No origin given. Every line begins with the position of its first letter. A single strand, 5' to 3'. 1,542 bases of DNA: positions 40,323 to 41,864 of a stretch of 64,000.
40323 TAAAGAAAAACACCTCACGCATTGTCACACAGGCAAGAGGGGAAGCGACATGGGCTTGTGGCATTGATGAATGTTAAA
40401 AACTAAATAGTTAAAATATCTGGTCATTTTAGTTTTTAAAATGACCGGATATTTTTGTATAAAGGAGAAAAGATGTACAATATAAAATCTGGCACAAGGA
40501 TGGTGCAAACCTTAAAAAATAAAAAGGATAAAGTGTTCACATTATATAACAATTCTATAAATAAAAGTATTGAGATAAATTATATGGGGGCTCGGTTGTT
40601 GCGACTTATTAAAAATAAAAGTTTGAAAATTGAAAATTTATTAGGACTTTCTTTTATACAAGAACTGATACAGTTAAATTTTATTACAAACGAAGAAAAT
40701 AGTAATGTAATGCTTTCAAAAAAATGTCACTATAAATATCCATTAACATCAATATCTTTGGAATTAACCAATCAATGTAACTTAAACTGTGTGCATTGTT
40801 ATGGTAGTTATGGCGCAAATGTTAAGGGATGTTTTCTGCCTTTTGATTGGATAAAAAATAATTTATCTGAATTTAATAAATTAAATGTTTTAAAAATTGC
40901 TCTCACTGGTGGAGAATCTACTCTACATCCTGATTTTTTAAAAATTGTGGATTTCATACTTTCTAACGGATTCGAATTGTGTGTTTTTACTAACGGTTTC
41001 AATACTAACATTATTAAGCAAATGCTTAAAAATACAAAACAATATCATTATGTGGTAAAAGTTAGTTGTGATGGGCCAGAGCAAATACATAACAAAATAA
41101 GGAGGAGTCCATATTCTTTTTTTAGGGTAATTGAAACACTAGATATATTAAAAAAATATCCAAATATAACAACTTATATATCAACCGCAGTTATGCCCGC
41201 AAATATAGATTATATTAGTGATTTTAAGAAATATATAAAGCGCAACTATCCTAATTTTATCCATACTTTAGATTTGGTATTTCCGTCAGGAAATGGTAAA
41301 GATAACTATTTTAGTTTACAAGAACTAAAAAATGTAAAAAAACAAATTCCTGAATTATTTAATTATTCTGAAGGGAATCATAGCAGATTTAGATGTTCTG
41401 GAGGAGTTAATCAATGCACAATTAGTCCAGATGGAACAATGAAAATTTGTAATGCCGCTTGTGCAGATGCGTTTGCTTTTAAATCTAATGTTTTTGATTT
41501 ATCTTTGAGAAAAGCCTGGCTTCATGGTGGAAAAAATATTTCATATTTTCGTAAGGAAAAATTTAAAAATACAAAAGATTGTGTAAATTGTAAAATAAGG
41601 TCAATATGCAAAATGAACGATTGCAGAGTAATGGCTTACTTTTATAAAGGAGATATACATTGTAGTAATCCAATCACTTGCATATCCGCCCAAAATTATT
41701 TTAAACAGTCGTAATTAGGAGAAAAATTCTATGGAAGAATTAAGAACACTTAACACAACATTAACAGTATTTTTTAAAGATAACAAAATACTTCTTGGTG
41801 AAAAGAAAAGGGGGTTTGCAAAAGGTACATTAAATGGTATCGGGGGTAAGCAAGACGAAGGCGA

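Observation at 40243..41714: Minimal two-gene RiPP locus: 38-aa Cys-containing precursor plus radical SAM/SPASM maturase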

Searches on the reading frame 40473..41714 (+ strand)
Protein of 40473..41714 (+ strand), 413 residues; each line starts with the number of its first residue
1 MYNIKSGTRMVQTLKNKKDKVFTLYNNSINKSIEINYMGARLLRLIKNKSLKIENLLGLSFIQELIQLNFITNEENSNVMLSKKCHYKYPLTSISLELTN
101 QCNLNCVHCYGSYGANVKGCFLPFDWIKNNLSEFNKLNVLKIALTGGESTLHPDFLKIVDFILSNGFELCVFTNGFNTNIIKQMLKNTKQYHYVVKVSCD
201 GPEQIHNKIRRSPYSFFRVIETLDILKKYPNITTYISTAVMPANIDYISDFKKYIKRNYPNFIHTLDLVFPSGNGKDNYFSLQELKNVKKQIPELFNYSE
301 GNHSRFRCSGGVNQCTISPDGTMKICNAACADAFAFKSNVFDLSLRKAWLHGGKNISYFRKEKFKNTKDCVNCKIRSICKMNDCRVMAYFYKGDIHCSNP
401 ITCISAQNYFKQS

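Call 3: search_protein_families(library=pfam, proteins=[window:40473-41714:+], max_evalue=0.01)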
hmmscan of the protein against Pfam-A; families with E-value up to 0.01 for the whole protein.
window:40473-41714:+ (413 aa): 3 families
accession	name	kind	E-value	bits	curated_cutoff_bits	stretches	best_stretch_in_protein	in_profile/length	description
PF04055.27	Radical_SAM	-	5.9e-18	66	29.5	1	97-251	2-162/166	Radical SAM superfamily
PF13186.11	SPASM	-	0.0017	19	21.5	1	308-374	1-67/67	Iron-sulfur cluster-binding domain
PF13353.11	Fer4_12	-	0.0034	18.1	22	1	100-206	13-120/137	4Fe-4S single cluster domain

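Call 4: search_protein_families(library=ncbifam, proteins=[window:40473-41714:+], max_evalue=1)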
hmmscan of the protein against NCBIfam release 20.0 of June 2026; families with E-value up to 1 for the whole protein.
window:40473-41714:+ (413 aa): 62 families (the best 25 are shown)
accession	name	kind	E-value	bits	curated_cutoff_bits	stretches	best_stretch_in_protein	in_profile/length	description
TIGR04133.1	rSAM_w_lipo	hypoth_equivalog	1.6e-24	86.5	425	1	82-383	14-331/350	TIGR04133 family radical SAM/SPASM protein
TIGR03962.1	mycofact_rSAM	equivalog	1.5e-23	83.5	265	1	94-405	14-333/339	mycofactocin radical SAM maturase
TIGR04545.1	rSAM_ahbD_hemeb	equivalog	1.7e-21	77.1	500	2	94-278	2-187/339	heme b synthase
TIGR04250.1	SCM_rSAM_ScmE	equivalog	1.1e-20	73.9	400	2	93-255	4-165/358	SynChlorMet cassette radical SAM/SPASM protein ScmE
TIGR04055.1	rSAM_NirJ2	equivalog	4.1e-19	69.3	500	2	94-277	2-182/326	putative heme d1 biosynthesis radical SAM protein NirJ2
TIGR04403.1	rSAM_skfB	equivalog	2.3e-17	62.9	300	1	40-283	54-291/402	sporulation killing factor system radical SAM maturase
TIGR04051.1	rSAM_NirJ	equivalog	3.6e-16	59.1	515.45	1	97-245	7-153/354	heme d1 biosynthesis radical SAM protein NirJ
TIGR04546.1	rSAM_ahbC_deAc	equivalog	7.5e-16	57.9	650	2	95-228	42-174/390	12,18-didecarboxysiroheme deacetylase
NF038283.1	viperin_w_prok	equivalog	1.1e-15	57.5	180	1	93-266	3-186/281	viperin family antiviral radical SAM protein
TIGR04317.1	W_rSAM_matur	equivalog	2.5e-15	56.4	380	1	93-229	5-139/349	tungsten cofactor oxidoreductase radical SAM maturase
NF012164.0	AlbA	equivalog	6.5e-15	54.5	850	1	64-326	88-356/442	subtilosin maturase AlbA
TIGR04053.2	TIGR04053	equivalog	2.9e-14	53.1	395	1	95-277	11-194/366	TIGR04053 family radical SAM/SPASM domain-containing protein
TIGR04103.1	rSAM_nif11_3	equivalog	3.1e-14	52.4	725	1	96-229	9-140/412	nif11-class peptide radical SAM maturase 3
NF050035.1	rSAM_WgK_link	exception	6.1e-14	51.8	650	2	87-265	5-178/367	radical SAM/SPASM peptide maturase WgkB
TIGR04340.1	rSAM_ACGX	hypoth_equivalog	6.2e-14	52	400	1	93-258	4-172/341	radical SAM/SPASM domain protein, ACGX system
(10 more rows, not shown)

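Call 5: find_homologous_proteins(query=window:40473-41714:+, max_evalue=0.00001)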
Query window:40473-41714:+ (413 aa): 129 proteins with E <= 0.00001 among 3103 candidates; the best 120 are listed.
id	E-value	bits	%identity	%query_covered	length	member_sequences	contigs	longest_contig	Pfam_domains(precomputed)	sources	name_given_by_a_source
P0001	8.9e-179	613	65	100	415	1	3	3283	PF04055.28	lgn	-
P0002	5.0e-164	564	60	100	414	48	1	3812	PF04055.28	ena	-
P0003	1.6e-157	543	62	94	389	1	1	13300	PF04055.28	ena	-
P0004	1.1e-122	428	45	100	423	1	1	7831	PF04055.28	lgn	-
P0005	1.7e-120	421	45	100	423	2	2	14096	PF04055.28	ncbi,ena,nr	ncbi:MAG: radical SAM protein [Lachnospiraceae bacterium]|nr:radical SAM protein [Lachnospiraceae ba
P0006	2.3e-120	421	44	100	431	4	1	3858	PF04055.28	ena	-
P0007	7.2e-116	406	45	99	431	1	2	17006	PF04055.28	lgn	-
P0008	5.2e-114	400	44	100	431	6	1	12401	PF04055.28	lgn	-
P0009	8.2e-114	399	44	99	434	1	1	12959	PF04055.28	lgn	-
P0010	3.9e-112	393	43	100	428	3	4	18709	PF04055.28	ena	-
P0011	3.1e-111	390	47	98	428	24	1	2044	PF04055.28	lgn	-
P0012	7.7e-111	389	44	99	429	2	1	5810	PF04055.28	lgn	-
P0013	9.6e-111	389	44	99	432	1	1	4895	PF04055.28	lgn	-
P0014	6.4e-110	386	46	96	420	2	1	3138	PF04055.28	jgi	jgi:radical SAM protein with 4Fe4S-binding SPASM domain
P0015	1.8e-109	385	44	97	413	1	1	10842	PF04055.28,PF13353.12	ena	-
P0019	1.8e-105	371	44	98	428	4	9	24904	PF04055.28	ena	-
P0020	1.5e-104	368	46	100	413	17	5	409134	PF04055.28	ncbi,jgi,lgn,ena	-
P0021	2.6e-99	351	43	98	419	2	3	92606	PF04055.28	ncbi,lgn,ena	-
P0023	4.1e-97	344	42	98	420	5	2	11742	PF04055.28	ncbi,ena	-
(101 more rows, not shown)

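Call 7: find_related_loci(query=A1, collection=genome_contigs, flank=6000)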
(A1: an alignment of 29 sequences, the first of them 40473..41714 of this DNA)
Query A1 (413 aa) in genome_contigs; peptide patterns used: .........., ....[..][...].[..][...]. (x = any residue, [..] = any of these).
600 stretches matched a pattern (row limit reached: there are more); 490 encode a relative of the query (tblastn E <= 1e-3); the best 80 are kept; 80 distinct loci.
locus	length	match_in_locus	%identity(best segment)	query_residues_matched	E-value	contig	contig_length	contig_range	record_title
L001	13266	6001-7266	36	1-407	2e-70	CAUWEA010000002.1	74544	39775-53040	MAG: uncultured Faecalimonas sp. isolate SRS17165165__bin22 genome assembly, contig: SRS17165165_NODE_89_length_74544_co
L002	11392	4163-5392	34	15-412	2e-72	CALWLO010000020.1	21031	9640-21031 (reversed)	MAG: uncultured Acetatifactor sp. isolate BRZ_CI__bin94 genome assembly, contig: BRZ_CI__NODE_3726_length_21031_cov_4.24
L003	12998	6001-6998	33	74-403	7e-50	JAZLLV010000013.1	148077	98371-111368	MAG: Lachnospiraceae bacterium isolate T1900044956_TA20190011.MAGScoT_cleanbin_000021 SGB_3838_k141_92409, whole genome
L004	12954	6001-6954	24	75-400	2e-20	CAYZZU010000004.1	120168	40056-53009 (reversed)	MAG TPA_asm: uncultured Nitrospirota bacterium isolate binchicken_co172_212 genome assembly, contig: NODE_42_length_1201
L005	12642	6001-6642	24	77-295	2e-18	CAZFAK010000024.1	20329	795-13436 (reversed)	MAG TPA_asm: uncultured Spirochaetia bacterium isolate binchicken_co13_400 genome assembly, contig: NODE_3636_length_203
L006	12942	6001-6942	25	101-412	5e-18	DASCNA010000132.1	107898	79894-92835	MAG TPA_asm: Victivallales bacterium isolate Fu_MAG_118 c_000001110464, whole genome shotgun sequence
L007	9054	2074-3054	27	84-400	5e-18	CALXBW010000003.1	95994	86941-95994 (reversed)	MAG: uncultured Clostridia bacterium isolate BRZ_MK__bin25 genome assembly, contig: BRZ_MK__NODE_220_length_95994_cov_9.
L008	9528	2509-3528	24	94-400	1e-17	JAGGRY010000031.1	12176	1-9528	MAG: Thaumarchaeota archaeon isolate AUK008 PB_MANV_008_c_000000000271, whole genome shotgun sequence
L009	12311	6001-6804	24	53-315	1e-17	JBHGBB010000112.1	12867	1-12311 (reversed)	MAG: bacterium isolate SBS.BIN.55 SBSBIN55_contig_112, whole genome shotgun sequence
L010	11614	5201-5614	35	87-227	1e-17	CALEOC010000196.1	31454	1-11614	MAG TPA_asm: uncultured Myxococcales bacterium isolate SRR1561992_bin.48_CONCOCT_v1.1_MAG genome assembly, contig: ERZ72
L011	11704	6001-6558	29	51-232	3e-17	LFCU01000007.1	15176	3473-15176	Candidatus Achromatium palustre isolate Sipp_2015 Ga0064002_1018, whole genome shotgun sequence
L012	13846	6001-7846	25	93-400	4e-17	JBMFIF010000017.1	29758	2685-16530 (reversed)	MAG: Thermoprotei archaeon isolate KM4324-16 NODE_17_length_29758_cov_23.369361, whole genome shotgun sequence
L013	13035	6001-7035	24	99-410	6e-17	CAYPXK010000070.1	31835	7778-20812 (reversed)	MAG TPA_asm: uncultured Thermoproteaceae archaeon isolate binchicken_co219_93 genome assembly, contig: k141_114035, whol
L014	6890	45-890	26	131-407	6e-17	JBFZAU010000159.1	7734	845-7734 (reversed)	MAG: Candidatus Omnitrophota bacterium isolate PPR_0475 k121_3480764, whole genome shotgun sequence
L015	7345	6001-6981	29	94-407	1e-16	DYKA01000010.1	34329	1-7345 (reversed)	MAG TPA_asm: Vermiphilus sp. isolate SulCav_AS07-7_2_40_16 SulCav_AS07_7_1140_length_34329_cov_9_671704, whole genome sh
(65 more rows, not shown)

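Call 11: find_encoding_contigs(protein=P0003, flank=4000, max_places=3)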
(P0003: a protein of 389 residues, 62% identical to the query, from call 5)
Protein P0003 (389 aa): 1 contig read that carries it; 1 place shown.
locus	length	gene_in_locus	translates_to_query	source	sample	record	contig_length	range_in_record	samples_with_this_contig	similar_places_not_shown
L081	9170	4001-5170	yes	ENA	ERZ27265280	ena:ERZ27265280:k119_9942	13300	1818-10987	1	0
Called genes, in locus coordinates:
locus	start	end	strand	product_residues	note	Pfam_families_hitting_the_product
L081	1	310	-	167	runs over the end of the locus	-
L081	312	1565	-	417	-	PF02463:SMC_N (weak), PF11398:DUF2813 (faint), PF13175:AAA_15, PF13304:AAA_21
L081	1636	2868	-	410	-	PF13173:AAA_14, PF13635:DUF4143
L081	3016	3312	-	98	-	PF13560:HTH_31, PF12844:HTH_19, PF01381:HTH_3, PF13443:HTH_26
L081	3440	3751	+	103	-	-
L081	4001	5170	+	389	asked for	PF04055:Radical_SAM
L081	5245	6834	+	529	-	PF00664:ABC_membrane (weak), PF00005:ABC_tran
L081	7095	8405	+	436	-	-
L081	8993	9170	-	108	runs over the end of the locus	-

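Call 12: find_encoding_contigs(protein=P0005, flank=4000, max_places=3)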
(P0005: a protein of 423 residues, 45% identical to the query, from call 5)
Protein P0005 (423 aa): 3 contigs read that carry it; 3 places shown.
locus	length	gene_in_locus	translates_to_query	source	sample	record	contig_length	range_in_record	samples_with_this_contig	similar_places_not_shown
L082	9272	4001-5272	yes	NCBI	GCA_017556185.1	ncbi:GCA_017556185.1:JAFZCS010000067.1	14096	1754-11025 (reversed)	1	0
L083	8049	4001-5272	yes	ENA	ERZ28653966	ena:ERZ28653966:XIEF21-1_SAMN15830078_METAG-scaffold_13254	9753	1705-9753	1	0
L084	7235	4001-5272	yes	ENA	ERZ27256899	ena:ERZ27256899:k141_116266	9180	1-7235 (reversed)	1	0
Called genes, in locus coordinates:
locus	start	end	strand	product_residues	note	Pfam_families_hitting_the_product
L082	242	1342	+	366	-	PF07261:DnaB_2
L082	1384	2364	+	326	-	PF20720:nSTAND3 (faint), PF01695:IstB_IS21, PF00308:Bac_DnaA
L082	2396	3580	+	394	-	PF13793:Pribosyltran_N, PF00156:Pribosyltran, PF14572:Pribosyl_synth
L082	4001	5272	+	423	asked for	PF04055:Radical_SAM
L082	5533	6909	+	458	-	PF00005:ABC_tran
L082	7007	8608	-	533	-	PF09847:12TM_1, PF16949:ABC_tran_2 (weak)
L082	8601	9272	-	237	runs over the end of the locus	PF00005:ABC_tran, PF13304:AAA_21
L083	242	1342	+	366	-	PF07261:DnaB_2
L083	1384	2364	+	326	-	PF20720:nSTAND3 (faint), PF00308:Bac_DnaA, PF01695:IstB_IS21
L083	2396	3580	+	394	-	PF13793:Pribosyltran_N, PF00156:Pribosyltran, PF14572:Pribosyl_synth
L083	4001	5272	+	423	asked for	PF04055:Radical_SAM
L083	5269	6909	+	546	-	PF00005:ABC_tran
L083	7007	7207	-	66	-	-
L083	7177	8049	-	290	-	?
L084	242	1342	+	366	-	PF07261:DnaB_2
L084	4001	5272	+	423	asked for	PF04055:Radical_SAM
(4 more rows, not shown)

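Call 13: find_encoding_contigs(protein=P0020, flank=4000, max_places=3)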
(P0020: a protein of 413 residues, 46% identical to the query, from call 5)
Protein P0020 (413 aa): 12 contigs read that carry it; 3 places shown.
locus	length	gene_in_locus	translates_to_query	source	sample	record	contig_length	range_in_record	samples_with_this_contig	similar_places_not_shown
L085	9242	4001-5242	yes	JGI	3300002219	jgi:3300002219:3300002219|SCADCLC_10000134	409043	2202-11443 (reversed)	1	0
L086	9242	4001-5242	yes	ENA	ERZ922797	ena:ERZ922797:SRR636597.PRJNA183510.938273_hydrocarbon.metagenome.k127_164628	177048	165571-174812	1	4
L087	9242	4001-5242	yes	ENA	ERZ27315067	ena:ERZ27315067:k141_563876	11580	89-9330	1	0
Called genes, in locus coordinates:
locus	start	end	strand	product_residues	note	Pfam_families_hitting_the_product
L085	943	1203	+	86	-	PF07927:HicA_toxin (weak)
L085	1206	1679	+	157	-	PF05534:HicB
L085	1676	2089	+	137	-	-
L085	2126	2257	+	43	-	-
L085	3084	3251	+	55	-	-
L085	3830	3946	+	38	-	-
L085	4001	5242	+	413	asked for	PF04055:Radical_SAM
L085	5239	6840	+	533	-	PF00664:ABC_membrane, PF00005:ABC_tran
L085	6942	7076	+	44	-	-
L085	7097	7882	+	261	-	-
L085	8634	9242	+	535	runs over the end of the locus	PF00664:ABC_membrane, PF02463:SMC_N (weak), PF00005:ABC_tran, PF13304:AAA_21 (faint)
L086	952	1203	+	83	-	PF07927:HicA_toxin (weak)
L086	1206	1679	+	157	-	PF05534:HicB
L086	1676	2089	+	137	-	-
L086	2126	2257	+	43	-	-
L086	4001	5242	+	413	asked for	PF04055:Radical_SAM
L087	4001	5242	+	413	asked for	PF04055:Radical_SAM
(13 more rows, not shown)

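Call 14: find_encoding_contigs(protein=P0001, flank=4000, max_places=3)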
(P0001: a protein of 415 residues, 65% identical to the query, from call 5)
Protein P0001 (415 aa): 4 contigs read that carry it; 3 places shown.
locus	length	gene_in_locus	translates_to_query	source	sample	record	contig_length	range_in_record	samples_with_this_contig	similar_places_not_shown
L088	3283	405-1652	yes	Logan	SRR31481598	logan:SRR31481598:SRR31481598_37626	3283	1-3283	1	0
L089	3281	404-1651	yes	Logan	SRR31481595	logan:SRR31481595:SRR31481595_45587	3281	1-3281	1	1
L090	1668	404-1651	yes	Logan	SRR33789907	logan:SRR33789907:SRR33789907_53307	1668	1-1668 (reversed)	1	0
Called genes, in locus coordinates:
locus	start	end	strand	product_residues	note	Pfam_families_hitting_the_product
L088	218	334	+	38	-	-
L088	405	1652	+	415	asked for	PF04055:Radical_SAM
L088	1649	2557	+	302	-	-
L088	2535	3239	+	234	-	PF00005:ABC_tran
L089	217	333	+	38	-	-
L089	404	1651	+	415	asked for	PF04055:Radical_SAM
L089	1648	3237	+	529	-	PF00005:ABC_tran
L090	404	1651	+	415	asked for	PF04055:Radical_SAM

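Call 15: find_encoding_contigs(protein=P0002, flank=4000, max_places=2)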
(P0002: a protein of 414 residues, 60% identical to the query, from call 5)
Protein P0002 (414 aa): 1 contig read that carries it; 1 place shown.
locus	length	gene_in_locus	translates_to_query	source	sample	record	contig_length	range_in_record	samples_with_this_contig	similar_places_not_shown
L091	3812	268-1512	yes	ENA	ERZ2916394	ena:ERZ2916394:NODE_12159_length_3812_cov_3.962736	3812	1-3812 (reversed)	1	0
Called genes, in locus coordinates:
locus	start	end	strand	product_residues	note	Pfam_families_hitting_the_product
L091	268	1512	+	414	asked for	PF04055:Radical_SAM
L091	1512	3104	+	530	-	PF00005:ABC_tran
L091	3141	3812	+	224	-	?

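Call 16: find_encoding_contigs(protein=P0007, flank=4000, max_places=2)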
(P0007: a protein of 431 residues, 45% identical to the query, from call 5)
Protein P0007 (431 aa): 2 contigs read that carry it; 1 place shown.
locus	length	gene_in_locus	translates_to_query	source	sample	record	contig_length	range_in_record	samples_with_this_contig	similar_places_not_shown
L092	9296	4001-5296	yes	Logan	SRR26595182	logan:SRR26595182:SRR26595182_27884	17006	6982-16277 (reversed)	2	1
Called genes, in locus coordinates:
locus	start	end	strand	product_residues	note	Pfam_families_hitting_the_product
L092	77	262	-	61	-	-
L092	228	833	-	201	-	PF04647:AgrB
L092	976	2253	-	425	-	PF14501:HATPase_c_5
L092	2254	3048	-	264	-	PF00072:Response_reg (weak), PF04397:LytTR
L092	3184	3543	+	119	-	PF13560:HTH_31, PF01381:HTH_3, PF12844:HTH_19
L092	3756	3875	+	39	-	-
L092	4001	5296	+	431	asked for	PF04055:Radical_SAM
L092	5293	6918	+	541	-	PF00005:ABC_tran, PF02463:SMC_N (faint), PF13304:AAA_21 (faint)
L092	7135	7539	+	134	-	-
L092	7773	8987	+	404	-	-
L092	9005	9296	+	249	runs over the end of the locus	PF02463:SMC_N (faint), PF00005:ABC_tran, PF13304:AAA_21 (faint)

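Call 17: find_encoding_contigs(protein=P0021, flank=4000, max_places=2)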
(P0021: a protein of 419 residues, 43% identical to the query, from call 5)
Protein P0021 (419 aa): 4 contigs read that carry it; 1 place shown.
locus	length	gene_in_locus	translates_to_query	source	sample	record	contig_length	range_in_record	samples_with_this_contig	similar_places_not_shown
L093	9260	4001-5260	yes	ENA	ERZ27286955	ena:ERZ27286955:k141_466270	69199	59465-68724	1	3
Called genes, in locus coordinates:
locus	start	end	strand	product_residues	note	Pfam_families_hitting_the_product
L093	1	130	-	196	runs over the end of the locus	PF21176:RecR_HhH, PF02132:RecR_ZnF (weak), PF01751:Toprim, PF13662:Toprim_4, PF21175:RecR_C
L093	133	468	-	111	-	PF02575:YbaB_DNA_bd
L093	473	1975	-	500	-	PF05496:RuvB_N (faint), PF13177:DNA_pol3_delta2, PF00004:AAA, PF22608:DNAX_ATPase_lid, PF12169:DNA_pol3_gamma3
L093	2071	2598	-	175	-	-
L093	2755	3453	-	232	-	PF04892:VanZ-LLP1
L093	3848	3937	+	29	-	-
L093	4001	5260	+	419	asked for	PF04055:Radical_SAM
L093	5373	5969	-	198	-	-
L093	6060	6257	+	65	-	PF13560:HTH_31, PF12844:HTH_19, PF01381:HTH_3, PF13443:HTH_26 (weak)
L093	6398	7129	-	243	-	-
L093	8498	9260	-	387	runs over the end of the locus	-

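Call 23: search_solved_structures(query=A1, max_evalue=0.001)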
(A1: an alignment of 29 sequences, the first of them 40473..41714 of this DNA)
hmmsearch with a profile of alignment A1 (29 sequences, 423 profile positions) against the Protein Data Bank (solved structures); distinct sequences matched with E-value up to 0.001: 27.
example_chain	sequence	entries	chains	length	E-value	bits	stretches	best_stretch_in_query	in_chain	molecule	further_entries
6efn_A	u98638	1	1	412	1.9e-28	102.7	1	43-260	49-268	Sporulation killing factor maturation protein SkfB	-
7vob_C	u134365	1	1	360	4.2e-12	48.8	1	100-262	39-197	Cytosylglucuronate decarboxylase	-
7voc_C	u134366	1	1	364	4.3e-12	48.8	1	100-262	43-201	Cytosylglucuronate decarboxylase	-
6c8v_A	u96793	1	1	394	2.2e-11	46.5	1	101-413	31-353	Coenzyme PQQ synthesis protein E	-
2fb2_A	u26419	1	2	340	2.7e-11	46.1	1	93-346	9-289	Molybdenum cofactor biosynthesis protein A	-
1tv7_A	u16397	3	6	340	7.5e-11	44.7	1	93-283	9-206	Molybdenum cofactor biosynthesis protein A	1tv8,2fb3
7tol_A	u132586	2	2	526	6e-10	41.7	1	100-208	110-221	glycerol dibiphytanyl glycerol tetraether - macrocyclic archaeol synthase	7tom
5wgg_A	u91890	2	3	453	4.9e-09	38.7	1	59-419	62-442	Radical SAM domain protein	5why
8ai6_A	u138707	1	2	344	9.4e-09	37.8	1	99-252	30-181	Putative peptide biosynthesis protein YydG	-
8ai1_A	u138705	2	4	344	9.4e-09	37.8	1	99-252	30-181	Putative peptide biosynthesis protein YydG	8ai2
8ai3_A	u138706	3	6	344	9.5e-09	37.8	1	99-252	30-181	Putative peptide biosynthesis protein YydG | Radical SAM core domain-containing protein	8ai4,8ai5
9dfu_A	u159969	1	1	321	2.9e-08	36.2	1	95-266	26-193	Radical SAM core domain-containing protein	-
7n7i_A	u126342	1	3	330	3.6e-08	35.9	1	95-260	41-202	Viperin-like enzyme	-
9dfw_A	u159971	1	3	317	4.5e-08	35.5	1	100-258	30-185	Radical SAM core domain-containing protein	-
9dgw_A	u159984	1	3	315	5.4e-08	35.3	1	100-260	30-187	Radical SAM core domain-containing protein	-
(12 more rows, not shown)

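Call 33: predict_structure(alignment_id=A1)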
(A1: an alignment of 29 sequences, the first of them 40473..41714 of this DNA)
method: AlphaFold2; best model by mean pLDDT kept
length: 413 residues; sequences in the alignment: 29
mean_pLDDT: 92.4   pTM: 0.92
mean pLDDT of the five models: 92.4, 92.2, 91.7, 91.4, 91.3
residues with pLDDT >= 90: 324; 70-90: 75; 50-70: 13; < 50: 1
segments of 3 or more residues with pLDDT < 50: none
pLDDT, mean of each block of 10 residues (from residue 1): 94 92 97 97 94 93 96 85 92 97 91 80 98 96 97 98 98 96 98 98 97 96 98 97 96 97 95 90 94 84 66 94 94 95 95 92 81 86 89 91 88 62
secondary structure, 60 per line:
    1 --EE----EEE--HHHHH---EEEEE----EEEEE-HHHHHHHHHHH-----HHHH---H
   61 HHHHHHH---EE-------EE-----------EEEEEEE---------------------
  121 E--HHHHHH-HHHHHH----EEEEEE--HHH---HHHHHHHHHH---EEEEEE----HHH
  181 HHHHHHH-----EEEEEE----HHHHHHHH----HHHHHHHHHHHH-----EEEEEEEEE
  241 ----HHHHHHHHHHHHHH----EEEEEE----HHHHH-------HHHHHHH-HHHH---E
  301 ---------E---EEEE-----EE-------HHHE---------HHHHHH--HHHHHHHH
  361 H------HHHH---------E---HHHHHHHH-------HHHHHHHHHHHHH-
elements in order: E9-11 H14-18 E22-26 E31-35 H37-47 H53-56 H60-67 E93-99 H124-129 H131-136 E141-146 H155-164 E168-173 H178-187 E193-198 H203-210 H215-226 E232-240 H245-258 E263-268 H273-277 H285-291 H293-296 E314-317 H345-350 H353-361 H368-371 H385-392 H400-412
